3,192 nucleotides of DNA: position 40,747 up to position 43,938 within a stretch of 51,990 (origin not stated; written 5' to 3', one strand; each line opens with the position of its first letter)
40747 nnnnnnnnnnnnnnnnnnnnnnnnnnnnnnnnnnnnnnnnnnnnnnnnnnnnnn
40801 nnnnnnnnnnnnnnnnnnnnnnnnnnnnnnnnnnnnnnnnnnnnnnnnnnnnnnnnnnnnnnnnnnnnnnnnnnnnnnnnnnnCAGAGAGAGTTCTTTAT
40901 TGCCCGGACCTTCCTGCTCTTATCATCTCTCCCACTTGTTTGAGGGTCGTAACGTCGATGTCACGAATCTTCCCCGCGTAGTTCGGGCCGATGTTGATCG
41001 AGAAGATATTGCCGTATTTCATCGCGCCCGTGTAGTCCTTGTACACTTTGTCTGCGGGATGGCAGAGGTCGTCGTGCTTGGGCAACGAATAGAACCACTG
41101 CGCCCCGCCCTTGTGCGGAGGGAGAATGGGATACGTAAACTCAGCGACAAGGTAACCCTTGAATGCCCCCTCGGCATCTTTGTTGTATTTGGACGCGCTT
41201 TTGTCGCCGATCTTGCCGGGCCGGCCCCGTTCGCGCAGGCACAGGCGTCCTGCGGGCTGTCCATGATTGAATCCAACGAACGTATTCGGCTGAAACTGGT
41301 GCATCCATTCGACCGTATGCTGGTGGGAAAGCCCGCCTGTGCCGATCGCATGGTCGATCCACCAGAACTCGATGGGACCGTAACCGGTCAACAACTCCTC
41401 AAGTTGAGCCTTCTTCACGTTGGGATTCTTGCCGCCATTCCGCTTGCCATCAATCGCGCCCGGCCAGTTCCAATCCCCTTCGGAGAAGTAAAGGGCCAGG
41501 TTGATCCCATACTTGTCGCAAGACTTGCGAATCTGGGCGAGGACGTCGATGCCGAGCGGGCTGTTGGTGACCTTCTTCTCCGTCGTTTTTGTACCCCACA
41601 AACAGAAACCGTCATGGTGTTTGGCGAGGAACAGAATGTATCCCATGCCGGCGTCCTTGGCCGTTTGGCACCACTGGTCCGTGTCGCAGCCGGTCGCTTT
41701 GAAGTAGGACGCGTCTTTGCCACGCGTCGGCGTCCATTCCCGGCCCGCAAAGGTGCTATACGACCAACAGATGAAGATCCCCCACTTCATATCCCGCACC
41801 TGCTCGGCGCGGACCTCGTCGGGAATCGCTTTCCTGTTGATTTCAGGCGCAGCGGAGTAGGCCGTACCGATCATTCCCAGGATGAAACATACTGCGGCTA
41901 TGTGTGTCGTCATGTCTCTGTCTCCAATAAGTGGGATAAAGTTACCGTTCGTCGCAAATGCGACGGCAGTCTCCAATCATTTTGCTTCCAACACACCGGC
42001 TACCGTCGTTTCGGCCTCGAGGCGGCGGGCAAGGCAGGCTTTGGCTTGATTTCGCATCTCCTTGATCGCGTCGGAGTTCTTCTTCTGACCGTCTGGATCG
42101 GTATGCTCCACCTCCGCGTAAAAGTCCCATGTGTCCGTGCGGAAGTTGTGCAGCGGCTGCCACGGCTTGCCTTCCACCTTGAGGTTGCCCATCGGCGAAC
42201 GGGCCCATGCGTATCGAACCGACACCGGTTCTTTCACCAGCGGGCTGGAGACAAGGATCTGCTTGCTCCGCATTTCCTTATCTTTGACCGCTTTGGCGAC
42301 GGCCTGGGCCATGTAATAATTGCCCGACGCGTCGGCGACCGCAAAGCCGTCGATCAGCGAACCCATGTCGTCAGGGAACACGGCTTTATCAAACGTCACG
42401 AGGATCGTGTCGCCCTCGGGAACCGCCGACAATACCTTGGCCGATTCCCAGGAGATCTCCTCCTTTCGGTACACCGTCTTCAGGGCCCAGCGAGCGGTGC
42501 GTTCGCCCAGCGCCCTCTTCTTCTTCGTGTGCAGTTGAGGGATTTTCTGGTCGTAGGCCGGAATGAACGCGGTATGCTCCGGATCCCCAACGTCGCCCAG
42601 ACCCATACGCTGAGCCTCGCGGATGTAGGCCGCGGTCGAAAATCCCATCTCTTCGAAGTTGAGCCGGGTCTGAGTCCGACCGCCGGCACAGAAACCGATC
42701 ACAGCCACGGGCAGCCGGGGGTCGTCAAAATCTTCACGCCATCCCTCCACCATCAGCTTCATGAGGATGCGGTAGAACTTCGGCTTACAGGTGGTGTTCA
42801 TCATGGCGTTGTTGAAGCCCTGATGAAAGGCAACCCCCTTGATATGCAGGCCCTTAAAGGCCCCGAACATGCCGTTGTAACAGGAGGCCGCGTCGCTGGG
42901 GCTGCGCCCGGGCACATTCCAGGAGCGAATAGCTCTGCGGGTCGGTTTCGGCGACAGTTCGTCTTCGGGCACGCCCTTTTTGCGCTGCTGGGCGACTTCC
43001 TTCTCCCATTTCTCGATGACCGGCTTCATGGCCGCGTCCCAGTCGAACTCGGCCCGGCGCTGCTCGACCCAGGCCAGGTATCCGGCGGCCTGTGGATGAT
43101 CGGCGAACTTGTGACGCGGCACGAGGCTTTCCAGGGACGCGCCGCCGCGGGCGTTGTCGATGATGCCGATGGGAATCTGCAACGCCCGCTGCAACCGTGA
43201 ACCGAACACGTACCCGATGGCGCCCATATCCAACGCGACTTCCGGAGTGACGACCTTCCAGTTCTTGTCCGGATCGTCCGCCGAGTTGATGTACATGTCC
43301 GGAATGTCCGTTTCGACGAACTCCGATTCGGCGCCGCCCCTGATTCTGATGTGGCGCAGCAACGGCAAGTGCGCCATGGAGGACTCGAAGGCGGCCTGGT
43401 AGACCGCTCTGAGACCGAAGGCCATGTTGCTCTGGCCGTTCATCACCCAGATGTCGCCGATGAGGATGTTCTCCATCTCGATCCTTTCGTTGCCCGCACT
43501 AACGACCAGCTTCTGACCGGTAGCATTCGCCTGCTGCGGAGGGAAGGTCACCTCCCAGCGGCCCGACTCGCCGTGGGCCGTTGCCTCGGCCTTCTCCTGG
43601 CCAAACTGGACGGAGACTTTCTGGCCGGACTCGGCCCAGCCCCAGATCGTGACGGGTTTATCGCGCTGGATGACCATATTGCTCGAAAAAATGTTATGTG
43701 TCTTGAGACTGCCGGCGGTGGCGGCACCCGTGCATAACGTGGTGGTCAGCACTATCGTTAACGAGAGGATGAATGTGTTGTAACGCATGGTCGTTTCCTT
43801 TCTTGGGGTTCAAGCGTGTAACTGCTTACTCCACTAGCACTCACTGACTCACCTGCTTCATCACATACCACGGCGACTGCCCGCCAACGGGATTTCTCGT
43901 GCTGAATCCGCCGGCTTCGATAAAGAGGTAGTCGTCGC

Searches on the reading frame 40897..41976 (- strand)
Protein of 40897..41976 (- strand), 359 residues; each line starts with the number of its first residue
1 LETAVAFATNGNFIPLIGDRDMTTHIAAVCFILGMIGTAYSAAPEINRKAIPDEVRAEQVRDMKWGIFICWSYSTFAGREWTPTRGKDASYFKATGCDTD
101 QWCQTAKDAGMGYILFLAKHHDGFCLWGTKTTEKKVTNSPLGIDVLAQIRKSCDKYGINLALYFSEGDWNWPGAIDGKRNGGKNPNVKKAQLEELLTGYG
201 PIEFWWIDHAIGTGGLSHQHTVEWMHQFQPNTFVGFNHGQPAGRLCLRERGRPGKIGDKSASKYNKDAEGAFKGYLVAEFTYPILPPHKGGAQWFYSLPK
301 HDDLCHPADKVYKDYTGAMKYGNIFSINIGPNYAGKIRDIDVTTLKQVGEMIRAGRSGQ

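Call 17: search_protein_families(library=pfam, proteins=[window:40897-41976:-], max_evalue=0.001)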
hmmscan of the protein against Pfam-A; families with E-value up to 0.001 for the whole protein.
window:40897-41976:- (359 aa): 1 family
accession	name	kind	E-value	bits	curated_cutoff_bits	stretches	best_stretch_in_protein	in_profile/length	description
PF01120.23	Alpha_L_fucos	-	3.5e-32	112.6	25.2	1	60-352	30-340/345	Alpha-L-fucosidase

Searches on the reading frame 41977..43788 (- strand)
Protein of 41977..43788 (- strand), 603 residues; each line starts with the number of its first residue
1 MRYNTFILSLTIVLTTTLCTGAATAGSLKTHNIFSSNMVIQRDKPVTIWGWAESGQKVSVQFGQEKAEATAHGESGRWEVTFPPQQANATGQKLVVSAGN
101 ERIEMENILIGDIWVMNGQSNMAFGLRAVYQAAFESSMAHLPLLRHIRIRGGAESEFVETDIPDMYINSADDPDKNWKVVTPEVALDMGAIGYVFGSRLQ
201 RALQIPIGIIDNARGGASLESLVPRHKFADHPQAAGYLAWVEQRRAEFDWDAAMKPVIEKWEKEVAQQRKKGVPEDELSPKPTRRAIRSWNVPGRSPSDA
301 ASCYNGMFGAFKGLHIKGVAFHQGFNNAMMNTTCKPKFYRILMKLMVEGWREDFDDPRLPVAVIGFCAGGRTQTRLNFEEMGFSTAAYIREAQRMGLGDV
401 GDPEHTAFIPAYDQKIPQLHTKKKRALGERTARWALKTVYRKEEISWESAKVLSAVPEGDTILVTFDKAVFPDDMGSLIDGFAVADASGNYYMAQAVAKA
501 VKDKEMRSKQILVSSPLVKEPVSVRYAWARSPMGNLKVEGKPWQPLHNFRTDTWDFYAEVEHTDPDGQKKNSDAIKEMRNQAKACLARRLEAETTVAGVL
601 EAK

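Call 79: search_protein_families(library=pfam, proteins=[window:41977-43788:-], max_evalue=0.001)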
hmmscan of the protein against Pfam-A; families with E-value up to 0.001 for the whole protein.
window:41977-43788:- (603 aa): 1 family
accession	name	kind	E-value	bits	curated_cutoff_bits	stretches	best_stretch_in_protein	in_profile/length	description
PF03629.24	SASA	-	1.6e-10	41.4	24.8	1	112-224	3-100/226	Carbohydrate esterase, sialic acid-specific acetylesterase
